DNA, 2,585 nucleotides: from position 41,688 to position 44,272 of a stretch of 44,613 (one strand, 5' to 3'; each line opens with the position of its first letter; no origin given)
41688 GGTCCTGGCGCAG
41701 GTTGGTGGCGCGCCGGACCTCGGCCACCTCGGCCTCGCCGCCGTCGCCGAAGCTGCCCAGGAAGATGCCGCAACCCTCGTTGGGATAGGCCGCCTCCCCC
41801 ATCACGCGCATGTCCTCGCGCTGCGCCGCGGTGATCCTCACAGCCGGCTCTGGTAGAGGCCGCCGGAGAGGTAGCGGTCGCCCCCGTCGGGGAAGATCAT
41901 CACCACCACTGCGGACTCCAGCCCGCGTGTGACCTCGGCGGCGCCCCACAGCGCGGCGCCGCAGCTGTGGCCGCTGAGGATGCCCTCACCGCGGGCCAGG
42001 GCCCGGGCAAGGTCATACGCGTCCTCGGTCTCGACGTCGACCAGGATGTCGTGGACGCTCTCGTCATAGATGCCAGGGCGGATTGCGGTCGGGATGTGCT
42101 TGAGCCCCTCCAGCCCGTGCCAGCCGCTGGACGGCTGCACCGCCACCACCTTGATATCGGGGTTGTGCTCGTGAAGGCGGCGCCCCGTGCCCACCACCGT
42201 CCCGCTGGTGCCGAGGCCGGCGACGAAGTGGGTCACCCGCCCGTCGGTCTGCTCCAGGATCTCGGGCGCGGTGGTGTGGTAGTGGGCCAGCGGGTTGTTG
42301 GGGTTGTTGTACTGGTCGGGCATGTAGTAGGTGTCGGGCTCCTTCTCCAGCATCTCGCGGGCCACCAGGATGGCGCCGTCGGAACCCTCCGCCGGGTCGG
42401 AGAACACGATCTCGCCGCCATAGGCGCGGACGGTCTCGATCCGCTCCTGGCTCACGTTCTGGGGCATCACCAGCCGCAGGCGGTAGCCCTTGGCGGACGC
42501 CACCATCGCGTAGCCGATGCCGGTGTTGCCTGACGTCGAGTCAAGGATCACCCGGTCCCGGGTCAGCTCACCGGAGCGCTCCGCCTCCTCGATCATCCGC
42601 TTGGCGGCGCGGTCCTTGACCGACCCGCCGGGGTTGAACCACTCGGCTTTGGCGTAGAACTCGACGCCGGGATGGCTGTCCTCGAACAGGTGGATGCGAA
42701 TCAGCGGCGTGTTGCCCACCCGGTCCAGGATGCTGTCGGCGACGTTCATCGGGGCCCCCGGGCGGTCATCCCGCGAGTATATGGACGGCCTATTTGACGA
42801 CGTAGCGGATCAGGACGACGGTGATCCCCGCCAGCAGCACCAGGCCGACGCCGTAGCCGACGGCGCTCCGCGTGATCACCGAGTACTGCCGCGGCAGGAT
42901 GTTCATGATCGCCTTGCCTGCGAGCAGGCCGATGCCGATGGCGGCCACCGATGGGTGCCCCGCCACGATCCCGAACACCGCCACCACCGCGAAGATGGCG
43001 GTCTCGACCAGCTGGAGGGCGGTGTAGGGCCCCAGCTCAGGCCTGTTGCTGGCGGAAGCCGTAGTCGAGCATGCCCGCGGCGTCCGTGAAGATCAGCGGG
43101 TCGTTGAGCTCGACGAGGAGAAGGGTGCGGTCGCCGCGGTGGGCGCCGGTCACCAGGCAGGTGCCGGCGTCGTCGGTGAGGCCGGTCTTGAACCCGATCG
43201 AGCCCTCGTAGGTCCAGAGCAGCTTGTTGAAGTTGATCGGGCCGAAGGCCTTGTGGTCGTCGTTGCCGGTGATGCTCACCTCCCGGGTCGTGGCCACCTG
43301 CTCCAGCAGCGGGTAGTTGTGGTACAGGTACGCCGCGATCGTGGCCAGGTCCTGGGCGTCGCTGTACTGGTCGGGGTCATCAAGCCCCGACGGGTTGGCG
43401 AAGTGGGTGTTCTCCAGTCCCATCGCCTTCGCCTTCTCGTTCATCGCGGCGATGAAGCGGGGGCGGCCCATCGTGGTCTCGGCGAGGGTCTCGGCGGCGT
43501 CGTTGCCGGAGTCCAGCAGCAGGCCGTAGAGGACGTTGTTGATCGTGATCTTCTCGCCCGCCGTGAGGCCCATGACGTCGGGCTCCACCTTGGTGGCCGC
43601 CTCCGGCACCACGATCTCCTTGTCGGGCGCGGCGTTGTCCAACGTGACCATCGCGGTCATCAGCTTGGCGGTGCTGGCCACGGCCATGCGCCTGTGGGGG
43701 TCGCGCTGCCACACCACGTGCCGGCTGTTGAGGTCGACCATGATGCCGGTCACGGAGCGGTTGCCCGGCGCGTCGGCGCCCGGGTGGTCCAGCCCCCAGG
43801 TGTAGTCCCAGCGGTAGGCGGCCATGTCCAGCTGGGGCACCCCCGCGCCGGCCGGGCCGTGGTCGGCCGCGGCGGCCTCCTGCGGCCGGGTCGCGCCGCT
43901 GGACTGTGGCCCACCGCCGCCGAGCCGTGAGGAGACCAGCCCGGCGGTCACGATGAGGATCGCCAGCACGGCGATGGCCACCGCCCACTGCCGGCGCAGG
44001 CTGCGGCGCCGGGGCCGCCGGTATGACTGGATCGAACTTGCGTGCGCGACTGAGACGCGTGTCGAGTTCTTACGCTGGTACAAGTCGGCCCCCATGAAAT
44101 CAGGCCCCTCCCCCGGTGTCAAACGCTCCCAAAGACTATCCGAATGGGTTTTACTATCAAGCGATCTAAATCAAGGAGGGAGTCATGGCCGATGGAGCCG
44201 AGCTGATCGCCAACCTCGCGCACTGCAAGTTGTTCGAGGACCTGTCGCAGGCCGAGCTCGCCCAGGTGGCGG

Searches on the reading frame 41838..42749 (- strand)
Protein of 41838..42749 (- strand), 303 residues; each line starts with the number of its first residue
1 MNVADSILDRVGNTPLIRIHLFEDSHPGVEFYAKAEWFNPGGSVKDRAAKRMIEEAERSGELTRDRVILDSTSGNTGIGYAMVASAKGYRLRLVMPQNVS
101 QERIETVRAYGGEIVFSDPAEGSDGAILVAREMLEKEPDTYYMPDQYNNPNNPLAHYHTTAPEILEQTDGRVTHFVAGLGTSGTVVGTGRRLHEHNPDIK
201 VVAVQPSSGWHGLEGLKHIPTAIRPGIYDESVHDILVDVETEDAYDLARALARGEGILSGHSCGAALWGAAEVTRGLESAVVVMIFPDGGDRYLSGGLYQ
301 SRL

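Call 47: search_protein_families(library=pfam, proteins=[window:41838-42749:-], max_evalue=0.00001)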
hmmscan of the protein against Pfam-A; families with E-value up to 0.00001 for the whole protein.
window:41838-42749:- (303 aa): 1 family
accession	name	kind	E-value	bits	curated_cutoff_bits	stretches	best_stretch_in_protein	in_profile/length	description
PF00291.31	PALP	-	2.2e-68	231.2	35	1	8-288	2-295/295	Pyridoxal-phosphate dependent enzyme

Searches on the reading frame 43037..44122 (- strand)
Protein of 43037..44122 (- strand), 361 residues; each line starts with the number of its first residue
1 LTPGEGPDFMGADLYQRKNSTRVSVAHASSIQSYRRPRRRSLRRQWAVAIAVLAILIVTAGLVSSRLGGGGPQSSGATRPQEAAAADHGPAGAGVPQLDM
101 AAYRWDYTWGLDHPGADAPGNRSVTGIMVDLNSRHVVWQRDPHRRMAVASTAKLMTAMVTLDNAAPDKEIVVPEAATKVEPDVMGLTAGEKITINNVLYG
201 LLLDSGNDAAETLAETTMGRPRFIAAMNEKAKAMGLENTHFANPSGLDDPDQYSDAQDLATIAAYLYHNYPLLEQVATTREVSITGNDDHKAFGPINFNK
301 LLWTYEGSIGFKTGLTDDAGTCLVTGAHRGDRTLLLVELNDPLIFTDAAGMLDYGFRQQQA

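Call 47: search_protein_families(library=pfam, proteins=[window:43037-44122:-], max_evalue=0.00001)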
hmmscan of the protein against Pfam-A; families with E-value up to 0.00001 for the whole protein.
window:43037-44122:- (361 aa): 2 families
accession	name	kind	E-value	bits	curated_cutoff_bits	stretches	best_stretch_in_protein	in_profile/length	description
PF00768.25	Peptidase_S11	-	3.5e-47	161.3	27.6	1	121-341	10-237/239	D-alanyl-D-alanine carboxypeptidase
PF13354.11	Beta-lactamase2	-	2.6e-07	30.7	22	1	130-268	6-148/214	Beta-lactamase enzyme family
